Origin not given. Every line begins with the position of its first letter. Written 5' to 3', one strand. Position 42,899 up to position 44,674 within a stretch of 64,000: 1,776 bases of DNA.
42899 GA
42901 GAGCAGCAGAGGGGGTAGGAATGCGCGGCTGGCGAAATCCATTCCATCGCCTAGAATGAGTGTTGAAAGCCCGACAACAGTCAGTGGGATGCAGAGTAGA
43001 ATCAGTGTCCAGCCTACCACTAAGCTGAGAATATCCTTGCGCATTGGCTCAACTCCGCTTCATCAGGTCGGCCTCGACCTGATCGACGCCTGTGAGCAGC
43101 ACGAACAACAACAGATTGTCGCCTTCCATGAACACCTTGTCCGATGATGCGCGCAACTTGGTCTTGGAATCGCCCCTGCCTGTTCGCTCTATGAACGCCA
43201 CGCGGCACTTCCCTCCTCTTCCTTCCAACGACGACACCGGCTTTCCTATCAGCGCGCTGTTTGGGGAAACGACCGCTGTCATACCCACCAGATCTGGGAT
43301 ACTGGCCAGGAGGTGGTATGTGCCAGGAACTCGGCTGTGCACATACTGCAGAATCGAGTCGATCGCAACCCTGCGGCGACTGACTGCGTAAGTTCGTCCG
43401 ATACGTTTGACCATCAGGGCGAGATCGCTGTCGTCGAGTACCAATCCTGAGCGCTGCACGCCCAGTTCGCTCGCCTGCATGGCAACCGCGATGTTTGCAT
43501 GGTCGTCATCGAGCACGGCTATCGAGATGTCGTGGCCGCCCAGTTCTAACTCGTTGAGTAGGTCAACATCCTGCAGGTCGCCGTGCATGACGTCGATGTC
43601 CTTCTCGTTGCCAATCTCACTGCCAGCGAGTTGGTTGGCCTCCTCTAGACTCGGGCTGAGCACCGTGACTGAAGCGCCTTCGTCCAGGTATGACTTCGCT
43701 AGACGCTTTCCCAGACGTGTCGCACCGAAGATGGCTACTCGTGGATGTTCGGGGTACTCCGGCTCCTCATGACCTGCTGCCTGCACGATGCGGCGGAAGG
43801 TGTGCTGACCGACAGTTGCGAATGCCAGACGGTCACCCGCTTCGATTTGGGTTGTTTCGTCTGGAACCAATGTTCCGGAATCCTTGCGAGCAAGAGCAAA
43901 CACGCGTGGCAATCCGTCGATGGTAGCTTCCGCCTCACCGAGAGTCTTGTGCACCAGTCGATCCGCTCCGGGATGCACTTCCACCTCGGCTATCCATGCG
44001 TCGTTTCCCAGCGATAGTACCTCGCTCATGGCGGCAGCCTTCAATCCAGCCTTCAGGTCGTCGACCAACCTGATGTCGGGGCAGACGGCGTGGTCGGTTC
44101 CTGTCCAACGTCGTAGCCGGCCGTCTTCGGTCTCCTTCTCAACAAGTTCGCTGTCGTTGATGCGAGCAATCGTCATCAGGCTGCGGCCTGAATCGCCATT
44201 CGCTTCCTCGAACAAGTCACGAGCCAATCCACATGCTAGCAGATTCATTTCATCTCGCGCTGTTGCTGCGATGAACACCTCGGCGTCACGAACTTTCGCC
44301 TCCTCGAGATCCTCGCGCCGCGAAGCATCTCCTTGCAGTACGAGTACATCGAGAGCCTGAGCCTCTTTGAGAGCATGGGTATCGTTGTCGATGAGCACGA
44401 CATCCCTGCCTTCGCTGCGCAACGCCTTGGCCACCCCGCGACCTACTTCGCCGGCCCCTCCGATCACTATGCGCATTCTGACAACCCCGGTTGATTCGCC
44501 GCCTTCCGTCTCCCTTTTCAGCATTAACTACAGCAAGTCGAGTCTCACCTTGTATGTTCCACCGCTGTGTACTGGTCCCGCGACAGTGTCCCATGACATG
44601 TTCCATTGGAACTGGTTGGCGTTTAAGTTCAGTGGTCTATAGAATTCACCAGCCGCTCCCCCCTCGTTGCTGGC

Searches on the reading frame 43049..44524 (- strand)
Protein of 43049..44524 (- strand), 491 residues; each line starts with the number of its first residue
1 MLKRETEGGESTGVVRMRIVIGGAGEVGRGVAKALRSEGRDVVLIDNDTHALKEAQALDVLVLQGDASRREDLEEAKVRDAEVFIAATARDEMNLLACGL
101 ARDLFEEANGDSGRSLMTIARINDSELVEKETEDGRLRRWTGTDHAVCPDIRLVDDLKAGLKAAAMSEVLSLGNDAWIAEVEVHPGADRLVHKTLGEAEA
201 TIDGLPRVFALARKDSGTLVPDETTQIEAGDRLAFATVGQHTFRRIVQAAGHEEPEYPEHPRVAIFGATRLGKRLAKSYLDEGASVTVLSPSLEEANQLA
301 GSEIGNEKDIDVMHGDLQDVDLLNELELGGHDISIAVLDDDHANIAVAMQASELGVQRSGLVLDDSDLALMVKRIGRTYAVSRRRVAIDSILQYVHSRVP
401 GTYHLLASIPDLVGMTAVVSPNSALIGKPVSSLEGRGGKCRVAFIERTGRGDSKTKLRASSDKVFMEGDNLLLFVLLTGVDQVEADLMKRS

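Call 11: search_protein_families(library=pfam, proteins=[window:43049-44524:-], max_evalue=0.001)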
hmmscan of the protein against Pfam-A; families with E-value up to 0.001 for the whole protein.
window:43049-44524:- (491 aa): 12 families
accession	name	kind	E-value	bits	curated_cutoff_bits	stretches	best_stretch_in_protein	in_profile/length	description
PF02254.24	TrkA_N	-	5e-35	120.8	23.8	2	19-130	1-104/116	TrkA-N domain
PF13241.12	NAD_binding_7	-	4.7e-13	50.1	22.1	2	262-355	9-86/104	Putative NAD(P)-binding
PF02080.26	TrkA_C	-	1.4e-11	44.5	27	1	417-485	4-68/71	TrkA-C domain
PF05368.20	NmrA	-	3.6e-08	33.8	27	1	19-92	6-83/298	NmrA-like family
PF01488.26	Shikimate_DH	-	3.5e-07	30.8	24.3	1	17-93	13-88/138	Shikimate / quinate 5-dehydrogenase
PF00106.31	adh_short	-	4.3e-07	30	26.6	0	19-76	4-67/195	short chain dehydrogenase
PF01370.27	Epimerase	-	1.1e-06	28.7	20.9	1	19-85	2-69/240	NAD dependent epimerase/dehydratase family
PF03807.23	F420_oxidored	-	5.7e-06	27.3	21.6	0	20-64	3-50/94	NADP oxidoreductase coenzyme F420-dependent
PF02737.24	3HCDH_N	-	7e-06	26.5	22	0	20-58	3-41/180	3-hydroxyacyl-CoA dehydrogenase, NAD binding domain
PF13460.12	NAD_binding_10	-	8.2e-06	26.2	27.2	1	22-93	1-74/184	NAD(P)H-binding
PF03435.24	Sacchrp_dh_NADP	-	0.0003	21.6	25.1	0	19-85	1-73/129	Saccharopine dehydrogenase NADP binding domain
PF02826.25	2-Hacid_dh_C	-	0.00052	19.9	25.1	0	14-57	34-77/178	D-isomer specific 2-hydroxyacid dehydrogenase, NAD binding domain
